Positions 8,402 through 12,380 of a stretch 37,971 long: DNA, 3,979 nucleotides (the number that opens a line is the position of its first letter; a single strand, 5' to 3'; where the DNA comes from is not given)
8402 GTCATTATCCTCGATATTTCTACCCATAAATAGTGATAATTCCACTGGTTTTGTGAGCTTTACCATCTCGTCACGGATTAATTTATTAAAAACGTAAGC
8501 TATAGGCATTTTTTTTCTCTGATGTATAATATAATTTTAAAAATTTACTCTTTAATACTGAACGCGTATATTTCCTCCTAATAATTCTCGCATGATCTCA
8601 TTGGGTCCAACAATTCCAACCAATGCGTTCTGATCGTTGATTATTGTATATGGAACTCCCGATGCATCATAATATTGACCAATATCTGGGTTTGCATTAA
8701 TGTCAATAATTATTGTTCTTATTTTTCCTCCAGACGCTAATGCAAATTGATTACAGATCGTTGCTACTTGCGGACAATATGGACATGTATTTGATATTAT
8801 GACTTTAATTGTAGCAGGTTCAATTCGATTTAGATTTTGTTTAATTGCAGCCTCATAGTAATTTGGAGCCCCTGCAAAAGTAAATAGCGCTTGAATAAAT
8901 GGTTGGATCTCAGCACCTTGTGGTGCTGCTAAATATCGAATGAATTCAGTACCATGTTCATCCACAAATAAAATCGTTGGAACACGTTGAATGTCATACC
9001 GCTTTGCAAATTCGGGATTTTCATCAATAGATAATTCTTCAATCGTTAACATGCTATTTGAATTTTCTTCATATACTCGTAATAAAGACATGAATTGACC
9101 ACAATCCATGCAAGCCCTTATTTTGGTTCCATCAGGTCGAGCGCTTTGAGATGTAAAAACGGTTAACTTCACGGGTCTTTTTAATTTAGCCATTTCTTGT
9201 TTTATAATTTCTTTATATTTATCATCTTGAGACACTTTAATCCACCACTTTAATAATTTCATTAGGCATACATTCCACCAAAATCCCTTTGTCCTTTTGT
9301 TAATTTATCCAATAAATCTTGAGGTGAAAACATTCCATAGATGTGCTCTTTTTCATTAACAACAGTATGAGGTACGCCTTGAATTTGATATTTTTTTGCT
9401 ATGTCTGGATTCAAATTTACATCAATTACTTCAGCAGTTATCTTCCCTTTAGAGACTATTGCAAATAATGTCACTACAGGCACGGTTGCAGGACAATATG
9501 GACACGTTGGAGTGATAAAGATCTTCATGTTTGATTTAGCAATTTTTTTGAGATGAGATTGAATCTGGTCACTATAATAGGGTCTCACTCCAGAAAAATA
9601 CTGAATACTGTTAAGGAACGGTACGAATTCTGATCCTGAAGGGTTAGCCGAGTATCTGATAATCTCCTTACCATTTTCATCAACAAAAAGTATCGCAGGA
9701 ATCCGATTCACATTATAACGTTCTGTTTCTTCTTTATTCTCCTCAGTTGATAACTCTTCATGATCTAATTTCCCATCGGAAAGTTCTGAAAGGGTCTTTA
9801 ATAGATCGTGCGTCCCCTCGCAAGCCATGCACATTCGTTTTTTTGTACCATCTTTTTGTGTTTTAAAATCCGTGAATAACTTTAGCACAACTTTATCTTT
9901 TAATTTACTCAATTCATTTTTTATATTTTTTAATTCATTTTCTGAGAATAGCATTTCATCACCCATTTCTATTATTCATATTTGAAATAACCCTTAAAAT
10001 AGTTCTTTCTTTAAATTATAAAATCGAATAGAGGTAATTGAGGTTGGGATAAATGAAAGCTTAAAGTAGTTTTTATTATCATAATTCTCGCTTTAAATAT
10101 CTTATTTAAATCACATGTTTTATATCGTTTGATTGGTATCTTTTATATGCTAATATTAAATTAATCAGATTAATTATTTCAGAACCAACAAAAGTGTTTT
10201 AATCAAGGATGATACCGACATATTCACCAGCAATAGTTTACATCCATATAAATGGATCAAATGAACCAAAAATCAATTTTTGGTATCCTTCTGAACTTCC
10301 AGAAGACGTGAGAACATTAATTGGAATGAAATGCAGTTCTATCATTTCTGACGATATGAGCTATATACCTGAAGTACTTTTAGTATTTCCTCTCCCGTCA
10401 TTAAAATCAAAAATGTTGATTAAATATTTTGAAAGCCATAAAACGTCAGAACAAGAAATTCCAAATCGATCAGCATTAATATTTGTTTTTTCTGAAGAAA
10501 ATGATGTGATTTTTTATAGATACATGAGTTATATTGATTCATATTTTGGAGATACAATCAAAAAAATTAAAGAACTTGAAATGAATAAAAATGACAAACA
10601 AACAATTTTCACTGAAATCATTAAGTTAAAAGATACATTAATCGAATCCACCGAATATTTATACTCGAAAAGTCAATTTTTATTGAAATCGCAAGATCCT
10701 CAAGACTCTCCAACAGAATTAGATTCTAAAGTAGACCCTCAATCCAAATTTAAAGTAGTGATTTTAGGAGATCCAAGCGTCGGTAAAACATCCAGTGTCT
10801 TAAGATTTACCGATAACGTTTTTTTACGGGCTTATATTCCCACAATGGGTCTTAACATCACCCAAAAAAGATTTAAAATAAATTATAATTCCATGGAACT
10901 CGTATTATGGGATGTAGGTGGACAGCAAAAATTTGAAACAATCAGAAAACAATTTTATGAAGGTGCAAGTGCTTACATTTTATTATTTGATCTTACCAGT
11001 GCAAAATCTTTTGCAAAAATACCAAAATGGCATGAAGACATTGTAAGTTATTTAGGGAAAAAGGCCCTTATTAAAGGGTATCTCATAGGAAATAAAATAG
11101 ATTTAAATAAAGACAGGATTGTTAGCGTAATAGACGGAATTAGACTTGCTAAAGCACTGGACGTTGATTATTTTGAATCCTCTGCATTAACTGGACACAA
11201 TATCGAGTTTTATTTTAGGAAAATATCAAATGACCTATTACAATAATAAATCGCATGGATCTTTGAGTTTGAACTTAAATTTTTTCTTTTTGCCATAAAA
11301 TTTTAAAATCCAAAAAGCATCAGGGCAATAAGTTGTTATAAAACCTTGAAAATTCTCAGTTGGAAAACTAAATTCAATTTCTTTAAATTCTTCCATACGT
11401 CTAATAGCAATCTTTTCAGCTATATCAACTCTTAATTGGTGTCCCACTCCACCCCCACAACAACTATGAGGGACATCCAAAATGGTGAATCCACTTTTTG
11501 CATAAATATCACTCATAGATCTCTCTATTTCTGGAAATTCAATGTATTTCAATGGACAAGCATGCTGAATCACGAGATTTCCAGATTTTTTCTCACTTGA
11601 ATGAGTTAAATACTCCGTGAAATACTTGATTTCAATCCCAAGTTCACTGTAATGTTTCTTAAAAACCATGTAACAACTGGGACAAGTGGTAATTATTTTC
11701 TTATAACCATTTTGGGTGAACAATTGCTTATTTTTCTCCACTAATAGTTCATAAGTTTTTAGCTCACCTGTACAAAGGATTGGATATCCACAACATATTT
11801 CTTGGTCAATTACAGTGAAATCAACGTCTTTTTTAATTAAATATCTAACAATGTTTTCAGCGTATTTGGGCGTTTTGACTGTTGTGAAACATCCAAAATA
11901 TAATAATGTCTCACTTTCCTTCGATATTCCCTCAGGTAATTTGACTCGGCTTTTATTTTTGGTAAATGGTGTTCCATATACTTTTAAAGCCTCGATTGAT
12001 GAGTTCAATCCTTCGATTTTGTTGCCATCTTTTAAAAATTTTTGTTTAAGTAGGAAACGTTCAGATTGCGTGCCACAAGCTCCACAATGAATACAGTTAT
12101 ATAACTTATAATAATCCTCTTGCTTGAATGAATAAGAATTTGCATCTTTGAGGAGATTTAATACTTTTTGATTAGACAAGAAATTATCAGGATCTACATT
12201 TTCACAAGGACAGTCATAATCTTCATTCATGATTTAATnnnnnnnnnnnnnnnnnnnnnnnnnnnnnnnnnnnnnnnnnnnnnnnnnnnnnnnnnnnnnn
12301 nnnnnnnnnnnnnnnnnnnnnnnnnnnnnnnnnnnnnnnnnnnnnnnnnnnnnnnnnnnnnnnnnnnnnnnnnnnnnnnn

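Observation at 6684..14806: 8-kb ferredoxin-to-thiol redox supercluster as a candidate undescribed electron-transfer system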

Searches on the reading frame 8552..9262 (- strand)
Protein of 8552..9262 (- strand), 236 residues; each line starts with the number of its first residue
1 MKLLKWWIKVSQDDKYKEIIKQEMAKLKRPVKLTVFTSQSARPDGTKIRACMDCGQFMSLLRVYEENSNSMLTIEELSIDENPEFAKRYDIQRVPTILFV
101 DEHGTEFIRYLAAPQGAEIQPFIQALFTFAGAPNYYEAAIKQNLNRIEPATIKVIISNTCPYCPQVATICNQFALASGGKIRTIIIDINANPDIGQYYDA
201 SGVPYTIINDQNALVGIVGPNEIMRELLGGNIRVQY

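Call 3: search_protein_families(library=pfam, proteins=[window:8552-9262:-], max_evalue=0.01)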
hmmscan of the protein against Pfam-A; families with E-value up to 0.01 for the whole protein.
window:8552-9262:- (236 aa): 9 families
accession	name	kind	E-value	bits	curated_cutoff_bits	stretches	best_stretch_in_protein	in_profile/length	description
PF13192.12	Thioredoxin_3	-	1.2e-14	54.5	24.8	1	151-228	2-75/76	Thioredoxin domain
PF00085.26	Thioredoxin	-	5.1e-10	39.7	23.5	1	51-124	30-102/103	Thioredoxin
PF13098.12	Thioredoxin_2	-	1.4e-08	35.5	27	1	59-109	60-90/104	Thioredoxin-like domain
PF23357.1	DUF7088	-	2.4e-07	31.3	27.8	1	22-95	13-84/105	Domain of unknown function (DUF7088)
PF14595.12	Thioredoxin_9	-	3.4e-06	27.4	25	1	50-117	52-121/129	Thioredoxin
PF05768.20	Glrx-like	-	2.3e-05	25.1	26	0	51-103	10-59/77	Glutaredoxin-like domain (DUF836)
PF13728.12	TraF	-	8.6e-05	22.9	23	1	152-198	133-179/224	F plasmid transfer operon protein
PF00462.30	Glutaredoxin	-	0.00045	20.8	22.9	0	153-209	2-56/60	Glutaredoxin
PF08534.16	Redoxin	-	0.0036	17.5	26.6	0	153-214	34-97/148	Redoxin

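Call 9: search_protein_families(library=ncbifam, proteins=[window:8552-9262:-], max_evalue=0.001)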
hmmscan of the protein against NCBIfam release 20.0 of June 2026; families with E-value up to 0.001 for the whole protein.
window:8552-9262:- (236 aa): 8 families
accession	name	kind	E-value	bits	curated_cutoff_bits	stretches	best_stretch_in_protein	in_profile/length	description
TIGR02187.2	PDO_seleno_TRX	equivalog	5.7e-41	140.2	185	1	14-227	2-206/209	protein disulfide oxidoreductase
TIGR03143.1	AhpF_homolog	hypoth_equivalog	2e-19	69.6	687.65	1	14-217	351-544/555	putative alkyl hydroperoxide reductase F subunit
TIGR00411.1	redox_disulf_1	equivalog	5.3e-14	52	92.75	1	151-223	2-74/82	MJ0307 family thioredoxin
TIGR03140.1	AhpF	equivalog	1.6e-11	43.5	502.9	1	87-227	55-195/515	alkyl hydroperoxide reductase subunit F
TIGR01068.1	thioredoxin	equivalog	5.2e-11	42.6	96.8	1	51-124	26-98/101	thioredoxin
NF006898.0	PRK09381.1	equivalog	3.7e-08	33.7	138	1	51-102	33-84/109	thioredoxin TrxA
NF008229.0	PRK10996.1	equivalog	4.1e-06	26.6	125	0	143-216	44-120/141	thioredoxin TrxC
TIGR01126.1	pdi_dom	equivalog_domain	0.00032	21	107.2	0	67-124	39-102/105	protein disulfide-isomerase domain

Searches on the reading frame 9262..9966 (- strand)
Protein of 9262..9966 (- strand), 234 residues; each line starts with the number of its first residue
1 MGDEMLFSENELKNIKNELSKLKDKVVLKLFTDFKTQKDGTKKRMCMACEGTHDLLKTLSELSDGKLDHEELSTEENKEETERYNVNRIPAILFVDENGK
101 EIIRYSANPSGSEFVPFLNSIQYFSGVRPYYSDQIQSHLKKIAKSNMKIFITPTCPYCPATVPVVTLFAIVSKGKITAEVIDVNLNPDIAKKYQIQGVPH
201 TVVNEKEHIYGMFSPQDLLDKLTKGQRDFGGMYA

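Call 3: search_protein_families(library=pfam, proteins=[window:9262-9966:-], max_evalue=0.01)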
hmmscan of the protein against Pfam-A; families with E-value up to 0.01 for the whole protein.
window:9262-9966:- (234 aa): 9 families
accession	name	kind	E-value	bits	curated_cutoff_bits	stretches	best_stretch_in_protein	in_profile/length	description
PF13192.12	Thioredoxin_3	-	2.2e-17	63.3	24.8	1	146-218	2-71/76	Thioredoxin domain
PF00085.26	Thioredoxin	-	2.5e-11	43.9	23.5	1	137-209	12-84/103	Thioredoxin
PF13098.12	Thioredoxin_2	-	3.8e-09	37.2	27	1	144-222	6-104/104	Thioredoxin-like domain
PF05768.20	Glrx-like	-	3.6e-07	30.8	26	0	149-222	4-76/77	Glutaredoxin-like domain (DUF836)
PF14595.12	Thioredoxin_9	-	4.1e-06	27.1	25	0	66-110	72-119/129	Thioredoxin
PF13728.12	TraF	-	5.3e-06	26.9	23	1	133-207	118-202/224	F plasmid transfer operon protein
PF23357.1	DUF7088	-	9.5e-06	26.2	27.8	0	168-207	50-92/105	Domain of unknown function (DUF7088)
PF00462.30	Glutaredoxin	-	0.00027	21.5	22.9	1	148-206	2-58/60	Glutaredoxin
PF09673.15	TrbC_Ftype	-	0.0007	20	24.2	0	174-207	49-80/111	Type-F conjugative transfer system pilin assembly protein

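Call 9: search_protein_families(library=ncbifam, proteins=[window:9262-9966:-], max_evalue=0.001)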
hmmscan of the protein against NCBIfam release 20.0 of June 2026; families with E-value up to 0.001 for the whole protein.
window:9262-9966:- (234 aa): 9 families
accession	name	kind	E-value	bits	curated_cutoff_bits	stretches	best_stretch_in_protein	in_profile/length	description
TIGR02187.2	PDO_seleno_TRX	equivalog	7.6e-51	172.4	185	1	9-223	2-207/209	protein disulfide oxidoreductase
TIGR03143.1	AhpF_homolog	hypoth_equivalog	8.9e-24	84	687.65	1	12-220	354-552/555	putative alkyl hydroperoxide reductase F subunit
TIGR00411.1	redox_disulf_1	equivalog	9.2e-17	60.9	92.75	1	146-222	2-78/82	MJ0307 family thioredoxin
TIGR03140.1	AhpF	equivalog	1.3e-16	60.3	502.9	1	54-225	38-198/515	alkyl hydroperoxide reductase subunit F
TIGR01068.1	thioredoxin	equivalog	3.8e-12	46.3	96.8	2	146-206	17-77/101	thioredoxin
NF006898.0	PRK09381.1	equivalog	1.2e-07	32.1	138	1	145-203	23-81/109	thioredoxin TrxA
NF008229.0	PRK10996.1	equivalog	1.6e-07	31.2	125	0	138-209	44-118/141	thioredoxin TrxC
TIGR01126.1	pdi_dom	equivalog_domain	3.2e-07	30.6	107.2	0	134-206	5-80/105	protein disulfide-isomerase domain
NF043050.1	DisulfRedDsbH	equivalog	7.7e-05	22.8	190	0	69-113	109-153/166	disulfide reductase DsbH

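Call 60: search_solved_structures(query=window:9262-9966:-, max_evalue=0.001, show_alignments=1)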
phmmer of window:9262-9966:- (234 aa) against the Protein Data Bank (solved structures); distinct sequences matched with E-value up to 0.001: 18.
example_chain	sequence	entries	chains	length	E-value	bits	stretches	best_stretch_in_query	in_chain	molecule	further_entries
1a8l_A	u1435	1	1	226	4.4e-23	85.3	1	41-205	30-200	PROTEIN DISULFIDE OXIDOREDUCTASE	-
1j08_A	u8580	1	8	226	4.7e-23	85.2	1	43-222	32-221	glutaredoxin-like protein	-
2ywm_A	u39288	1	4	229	9.2e-22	80.9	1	43-206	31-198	Glutaredoxin-like protein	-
2ayt_A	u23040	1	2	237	1e-21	80.8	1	43-206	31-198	glutaredoxin-like protein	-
2hls_A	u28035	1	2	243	6.2e-15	58.6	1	43-222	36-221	protein disulfide oxidoreductase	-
6il7_A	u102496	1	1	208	2.1e-13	53.6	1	64-221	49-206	Thioredoxin reductase/glutathione-related protein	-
5h29_A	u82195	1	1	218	3.2e-13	53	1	64-221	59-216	Thioredoxin reductase/glutathione-related protein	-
4mnn_A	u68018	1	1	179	7.1e-09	38.8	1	94-211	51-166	Glutaredoxin related protein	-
1nho_A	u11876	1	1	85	1.2e-07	34.7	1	146-222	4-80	Probable Thioredoxin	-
1fo5_A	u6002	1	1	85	2.1e-07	34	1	143-222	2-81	THIOREDOXIN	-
1zyn_A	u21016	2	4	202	1.2e-05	28.3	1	61-225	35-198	Alkyl hydroperoxide reductase subunit F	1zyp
1hyu_A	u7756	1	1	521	0.00012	25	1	62-225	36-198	ALKYL HYDROPEROXIDE REDUCTASE SUBUNIT F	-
8xyw_A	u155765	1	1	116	0.00012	25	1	140-206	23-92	De novo designed Trx-3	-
1txx_A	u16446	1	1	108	0.00038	23.3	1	149-203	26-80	PROTEIN (THIOREDOXIN)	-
2fd3_A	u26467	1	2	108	0.00038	23.3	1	149-203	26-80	Thioredoxin 1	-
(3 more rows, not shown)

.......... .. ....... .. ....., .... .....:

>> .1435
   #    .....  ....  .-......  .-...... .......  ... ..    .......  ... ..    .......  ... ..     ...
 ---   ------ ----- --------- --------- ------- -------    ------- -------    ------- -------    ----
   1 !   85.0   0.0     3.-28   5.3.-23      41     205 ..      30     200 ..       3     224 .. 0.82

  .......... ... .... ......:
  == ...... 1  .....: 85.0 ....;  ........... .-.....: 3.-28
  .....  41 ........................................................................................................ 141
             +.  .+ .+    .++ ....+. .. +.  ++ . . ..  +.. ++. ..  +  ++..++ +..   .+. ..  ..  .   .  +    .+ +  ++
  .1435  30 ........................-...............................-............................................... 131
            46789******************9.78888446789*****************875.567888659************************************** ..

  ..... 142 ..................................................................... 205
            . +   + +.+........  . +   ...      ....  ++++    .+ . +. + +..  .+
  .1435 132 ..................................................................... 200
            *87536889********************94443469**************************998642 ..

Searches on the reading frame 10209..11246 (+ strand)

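Call 3: search_protein_families(library=pfam, proteins=[window:10209-11246:+], max_evalue=0.01)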
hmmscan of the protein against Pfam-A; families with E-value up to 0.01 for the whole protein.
window:10209-11246:+ (345 aa): 6 families
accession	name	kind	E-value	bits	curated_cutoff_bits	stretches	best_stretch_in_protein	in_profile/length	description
PF00071.28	Ras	-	2.2e-42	144.8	21.6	1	182-343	1-160/162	Ras family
PF08477.19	Roc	-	1.4e-25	90.2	27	1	182-298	1-119/119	Ras of Complex, Roc, domain of DAPkinase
PF00025.27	Arf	-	6.2e-13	49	22.3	1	177-341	11-172/174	ADP-ribosylation factor family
PF01926.29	MMR_HSR1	-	0.00012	22.6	21.9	1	182-264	1-85/113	50S ribosome-binding GTPase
PF00503.26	G-alpha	-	0.00091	18.9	48.8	1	69-259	71-213/333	G-protein alpha subunit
PF04670.18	Gtr1_RagA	-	0.0015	18.5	22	1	182-298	1-122/232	Gtr1/RagA G protein conserved region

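Call 9: search_protein_families(library=ncbifam, proteins=[window:10209-11246:+], max_evalue=0.001)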
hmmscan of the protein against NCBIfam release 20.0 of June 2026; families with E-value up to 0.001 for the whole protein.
window:10209-11246:+ (345 aa): 1 family
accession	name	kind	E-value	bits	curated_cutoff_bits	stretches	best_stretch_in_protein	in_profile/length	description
TIGR00231.1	small_GTP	domain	1.6e-19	70.3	42.5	1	180-337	3-160/164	GTP-binding protein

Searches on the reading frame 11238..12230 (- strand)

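Call 3: search_protein_families(library=pfam, proteins=[window:11238-12230:-], max_evalue=0.01)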
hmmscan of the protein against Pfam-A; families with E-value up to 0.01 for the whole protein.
window:11238-12230:- (330 aa): 1 family
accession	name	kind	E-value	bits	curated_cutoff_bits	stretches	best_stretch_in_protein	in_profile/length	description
PF02754.22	CCG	-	1.9e-17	63.6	20.6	2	110-191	3-85/85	Cysteine-rich domain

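Call 9: search_protein_families(library=ncbifam, proteins=[window:11238-12230:-], max_evalue=0.001)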
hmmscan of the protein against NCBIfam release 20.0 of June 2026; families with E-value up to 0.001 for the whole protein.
window:11238-12230:- (330 aa): 6 families
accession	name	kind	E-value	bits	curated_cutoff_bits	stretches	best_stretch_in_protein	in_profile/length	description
NF004898.0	PRK06259.1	equivalog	2.6e-22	79.1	385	1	105-286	261-448/488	fumarate reductase (CoM/CoB) subunit TfrB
NF045670.1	quin_L_LdhH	equivalog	2.4e-18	65.8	800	1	89-197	451-558/706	L-lactate dehydrogenase (quinone) large subunit LdhH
NF045663.1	diclust_near_Sec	equivalog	2.8e-14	52.2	530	1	103-283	417-604/759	pyridine nucleotide-disulfide oxidoreductase/dicluster-binding protein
NF008369.0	PRK11168.1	equivalog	3.1e-14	52.7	278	1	104-197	165-259/401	anaerobic glycerol-3-phosphate dehydrogenase subunit C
TIGR03379.1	glycerol3P_GlpC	equivalog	1.2e-06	27.6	279.9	1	107-197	163-256/397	anaerobic glycerol-3-phosphate dehydrogenase subunit GlpC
NF041780.1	hetero_SS_HdrB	equivalog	0.00013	21.4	450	0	107-195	5-95/304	ferredoxin:CoB-CoM heterodisulfide reductase subunit HdrB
